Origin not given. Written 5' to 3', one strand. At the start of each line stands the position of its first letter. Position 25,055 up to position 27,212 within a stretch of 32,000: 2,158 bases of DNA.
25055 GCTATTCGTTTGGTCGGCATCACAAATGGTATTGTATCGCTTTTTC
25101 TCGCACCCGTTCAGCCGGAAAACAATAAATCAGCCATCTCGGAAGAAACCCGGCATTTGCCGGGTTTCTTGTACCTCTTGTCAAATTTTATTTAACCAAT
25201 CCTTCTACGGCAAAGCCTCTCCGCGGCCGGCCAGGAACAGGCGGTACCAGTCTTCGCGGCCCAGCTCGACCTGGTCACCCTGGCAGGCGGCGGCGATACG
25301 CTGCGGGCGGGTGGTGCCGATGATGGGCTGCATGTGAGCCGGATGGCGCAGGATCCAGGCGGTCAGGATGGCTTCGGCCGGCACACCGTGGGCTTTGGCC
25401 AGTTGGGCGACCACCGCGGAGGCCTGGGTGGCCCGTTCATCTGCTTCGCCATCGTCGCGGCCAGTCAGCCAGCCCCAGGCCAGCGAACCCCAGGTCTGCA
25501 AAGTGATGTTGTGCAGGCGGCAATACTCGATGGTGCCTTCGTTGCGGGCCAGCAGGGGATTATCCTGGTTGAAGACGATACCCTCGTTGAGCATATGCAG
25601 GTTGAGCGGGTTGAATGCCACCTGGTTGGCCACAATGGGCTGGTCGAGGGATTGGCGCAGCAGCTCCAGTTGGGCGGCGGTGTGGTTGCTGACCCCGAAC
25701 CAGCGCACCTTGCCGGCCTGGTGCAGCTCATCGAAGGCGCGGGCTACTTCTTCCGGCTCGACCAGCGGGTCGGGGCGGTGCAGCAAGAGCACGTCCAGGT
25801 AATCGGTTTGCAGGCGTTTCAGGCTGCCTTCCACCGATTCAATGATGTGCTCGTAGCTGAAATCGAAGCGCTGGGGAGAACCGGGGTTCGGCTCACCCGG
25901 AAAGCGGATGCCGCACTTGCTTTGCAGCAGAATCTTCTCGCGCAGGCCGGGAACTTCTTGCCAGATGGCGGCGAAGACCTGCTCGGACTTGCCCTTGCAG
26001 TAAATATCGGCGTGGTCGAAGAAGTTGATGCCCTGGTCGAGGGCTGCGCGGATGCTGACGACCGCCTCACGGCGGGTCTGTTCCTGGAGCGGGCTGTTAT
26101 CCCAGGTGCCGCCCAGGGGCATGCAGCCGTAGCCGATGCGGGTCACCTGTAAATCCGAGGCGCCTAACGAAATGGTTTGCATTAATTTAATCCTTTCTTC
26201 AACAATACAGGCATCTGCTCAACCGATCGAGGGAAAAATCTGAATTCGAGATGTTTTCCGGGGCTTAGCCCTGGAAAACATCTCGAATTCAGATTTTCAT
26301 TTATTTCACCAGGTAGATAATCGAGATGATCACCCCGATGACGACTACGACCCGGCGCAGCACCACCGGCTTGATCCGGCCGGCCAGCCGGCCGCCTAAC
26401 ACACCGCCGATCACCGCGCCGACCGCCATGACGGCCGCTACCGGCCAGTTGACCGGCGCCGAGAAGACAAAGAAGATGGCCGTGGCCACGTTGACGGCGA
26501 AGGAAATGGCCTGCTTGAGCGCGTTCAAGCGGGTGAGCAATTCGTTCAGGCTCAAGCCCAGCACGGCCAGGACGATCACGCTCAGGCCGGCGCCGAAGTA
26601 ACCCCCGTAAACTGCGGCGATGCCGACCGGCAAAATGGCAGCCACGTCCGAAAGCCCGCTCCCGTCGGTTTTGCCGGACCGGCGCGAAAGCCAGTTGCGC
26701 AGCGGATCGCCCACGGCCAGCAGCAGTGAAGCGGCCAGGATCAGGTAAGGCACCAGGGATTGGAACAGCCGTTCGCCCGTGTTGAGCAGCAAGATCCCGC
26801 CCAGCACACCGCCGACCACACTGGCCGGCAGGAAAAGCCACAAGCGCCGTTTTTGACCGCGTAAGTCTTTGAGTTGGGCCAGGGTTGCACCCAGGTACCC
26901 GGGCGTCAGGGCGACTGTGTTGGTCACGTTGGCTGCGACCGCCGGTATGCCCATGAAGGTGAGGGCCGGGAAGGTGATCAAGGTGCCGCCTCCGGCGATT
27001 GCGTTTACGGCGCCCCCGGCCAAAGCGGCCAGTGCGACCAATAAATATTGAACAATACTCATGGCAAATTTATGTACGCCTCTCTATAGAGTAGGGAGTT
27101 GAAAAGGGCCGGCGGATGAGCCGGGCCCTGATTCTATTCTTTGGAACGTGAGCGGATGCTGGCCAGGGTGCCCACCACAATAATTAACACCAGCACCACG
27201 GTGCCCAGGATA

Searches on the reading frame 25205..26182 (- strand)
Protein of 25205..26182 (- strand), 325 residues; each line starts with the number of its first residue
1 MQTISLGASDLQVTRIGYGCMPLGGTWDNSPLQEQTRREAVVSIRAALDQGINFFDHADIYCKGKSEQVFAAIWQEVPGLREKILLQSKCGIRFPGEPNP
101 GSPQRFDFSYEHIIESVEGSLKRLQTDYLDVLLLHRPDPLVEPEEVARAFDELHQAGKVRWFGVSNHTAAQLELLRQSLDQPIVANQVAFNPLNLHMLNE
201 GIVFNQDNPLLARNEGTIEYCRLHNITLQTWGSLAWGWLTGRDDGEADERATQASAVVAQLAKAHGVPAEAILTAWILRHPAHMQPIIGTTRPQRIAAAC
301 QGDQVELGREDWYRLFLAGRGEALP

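Call 74: search_protein_families(library=pfam, proteins=[window:25205-26182:-], max_evalue=0.0001)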
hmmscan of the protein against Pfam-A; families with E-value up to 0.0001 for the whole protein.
window:25205-26182:- (325 aa): 1 family
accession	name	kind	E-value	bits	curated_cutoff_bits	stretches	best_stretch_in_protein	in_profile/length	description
PF00248.27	Aldo_ket_red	-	7.4e-59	199.6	24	1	15-307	1-278/291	Aldo/keto reductase family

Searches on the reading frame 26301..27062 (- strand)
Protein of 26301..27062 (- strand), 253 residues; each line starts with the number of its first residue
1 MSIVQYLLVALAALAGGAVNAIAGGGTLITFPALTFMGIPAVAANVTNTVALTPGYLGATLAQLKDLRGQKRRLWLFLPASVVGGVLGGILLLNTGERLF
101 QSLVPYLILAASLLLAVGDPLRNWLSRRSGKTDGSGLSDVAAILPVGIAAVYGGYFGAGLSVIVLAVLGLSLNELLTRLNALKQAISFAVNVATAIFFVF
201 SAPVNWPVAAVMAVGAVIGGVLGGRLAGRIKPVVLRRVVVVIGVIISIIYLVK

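Call 48: search_protein_families(library=pfam, proteins=[window:26301-27062:-], max_evalue=0.001)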
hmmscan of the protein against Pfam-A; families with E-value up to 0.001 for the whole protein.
window:26301-27062:- (253 aa): 1 family
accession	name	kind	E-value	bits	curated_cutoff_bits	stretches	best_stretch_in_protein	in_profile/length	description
PF01925.25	TauE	-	1.2e-38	133.6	32.6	1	10-248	2-235/237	Sulfite exporter TauE/SafE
